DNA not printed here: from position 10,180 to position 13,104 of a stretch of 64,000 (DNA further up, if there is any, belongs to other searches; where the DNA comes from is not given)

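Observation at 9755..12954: Upf1-like helicase with zinc-ribbon N-domain and Arg-rich tail in operon with a glutaredoxin-PDZ fusion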

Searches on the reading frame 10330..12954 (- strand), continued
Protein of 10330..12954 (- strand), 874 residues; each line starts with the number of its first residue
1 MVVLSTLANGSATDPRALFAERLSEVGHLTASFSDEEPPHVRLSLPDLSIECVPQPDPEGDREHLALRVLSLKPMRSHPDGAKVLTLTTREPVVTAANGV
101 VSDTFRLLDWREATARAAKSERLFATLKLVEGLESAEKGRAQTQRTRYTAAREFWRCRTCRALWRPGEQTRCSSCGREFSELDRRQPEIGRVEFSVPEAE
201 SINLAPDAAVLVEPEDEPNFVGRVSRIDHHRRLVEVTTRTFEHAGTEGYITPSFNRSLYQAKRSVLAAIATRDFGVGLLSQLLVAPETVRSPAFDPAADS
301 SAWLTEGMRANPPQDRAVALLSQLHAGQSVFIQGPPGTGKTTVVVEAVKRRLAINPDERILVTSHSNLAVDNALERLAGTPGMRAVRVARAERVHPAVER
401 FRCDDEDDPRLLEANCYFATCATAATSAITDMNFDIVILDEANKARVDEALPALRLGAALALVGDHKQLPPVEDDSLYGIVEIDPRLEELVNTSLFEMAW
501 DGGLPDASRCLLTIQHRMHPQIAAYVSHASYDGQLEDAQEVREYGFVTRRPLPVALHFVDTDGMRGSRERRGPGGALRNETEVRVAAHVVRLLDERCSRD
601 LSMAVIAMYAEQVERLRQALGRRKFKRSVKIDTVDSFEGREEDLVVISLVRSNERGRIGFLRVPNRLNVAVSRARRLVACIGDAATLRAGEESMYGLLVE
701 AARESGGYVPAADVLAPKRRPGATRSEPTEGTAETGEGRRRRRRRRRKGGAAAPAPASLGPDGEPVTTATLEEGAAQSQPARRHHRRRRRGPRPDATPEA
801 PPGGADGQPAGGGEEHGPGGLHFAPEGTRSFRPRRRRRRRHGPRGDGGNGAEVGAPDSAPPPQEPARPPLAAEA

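Call 46: fold_search(model_id=the predicted structure, library=pdb)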
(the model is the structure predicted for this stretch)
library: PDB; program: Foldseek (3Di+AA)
matches with E <= 10: 1755; with E <= 0.001: 549
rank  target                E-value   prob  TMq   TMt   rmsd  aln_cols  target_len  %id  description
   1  4b3f                  2.8e-29  1.00  0.58  0.67   7.5       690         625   24  crystal structure of Ighmbp2 helicase (released 2012-09-26)
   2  2xzo_A                5.9e-29  1.00  0.54  0.62   7.0       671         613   21  Upf1 helicase - RNA complex (released 2011-03-30)
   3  4b3g_A                9.2e-29  1.00  0.60  0.70   6.3       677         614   24  crystal structure of Ighmbp2 helicase in complex with RNA (released 2012-09-26)
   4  4b3g_B                1.5e-28  1.00  0.57  0.67   6.5       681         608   24  crystal structure of Ighmbp2 helicase in complex with RNA (released 2012-09-26)
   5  2wjv_A                1.5e-28  1.00  0.55  0.52   6.8       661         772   21  Crystal structure of the complex between human nonsense mediated decay factors UPF1 and UPF2 (released 2009-07-07)
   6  2gk6_A                2.6e-28  1.00  0.57  0.66   6.8       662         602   22  Structural and Functional insights into the human Upf1 helicase core (released 2007-01-09)
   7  2gjk                  3.2e-28  1.00  0.55  0.63   7.8       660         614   22  Structural and functional insights into the human Upf1 helicase core (released 2007-01-09)
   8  8ftm_B                4.8e-28  1.00  0.57  0.56   9.9       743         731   21  Setx-ssRNA-ADP-SO4 complex (released 2023-10-25)
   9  2wjv_B                5.6e-28  1.00  0.56  0.53   6.7       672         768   21  Crystal structure of the complex between human nonsense mediated decay factors UPF1 and UPF2 (released 2009-07-07)
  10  5eaw_A                8.7e-28  1.00  0.50  0.36   6.8       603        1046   22  Crystal structure of Dna2 nuclease-helicase (released 2015-11-18)
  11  5ean_A                8.7e-28  1.00  0.51  0.37   8.8       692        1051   20  Crystal structure of Dna2 in complex with a 5' overhang DNA (released 2015-11-18)
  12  8rd3_A                9.7e-28  1.00  0.56  0.63   7.5       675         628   21  Crystal structure of Saccharomyces cerevisiae Nmd4 protein bound to Upf1 helicase domain (released 2024-08-14)
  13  8ftm_A                2.5e-27  1.00  0.58  0.58   9.5       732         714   21  Setx-ssRNA-ADP-SO4 complex (released 2023-10-25)
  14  2xzp                  2.6e-27  1.00  0.55  0.63   7.9       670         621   22  Upf1 helicase (released 2011-03-30)
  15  2xzl_A                6.6e-27  1.00  0.53  0.50   6.4       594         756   22  Upf1-RNA complex (released 2011-03-30)
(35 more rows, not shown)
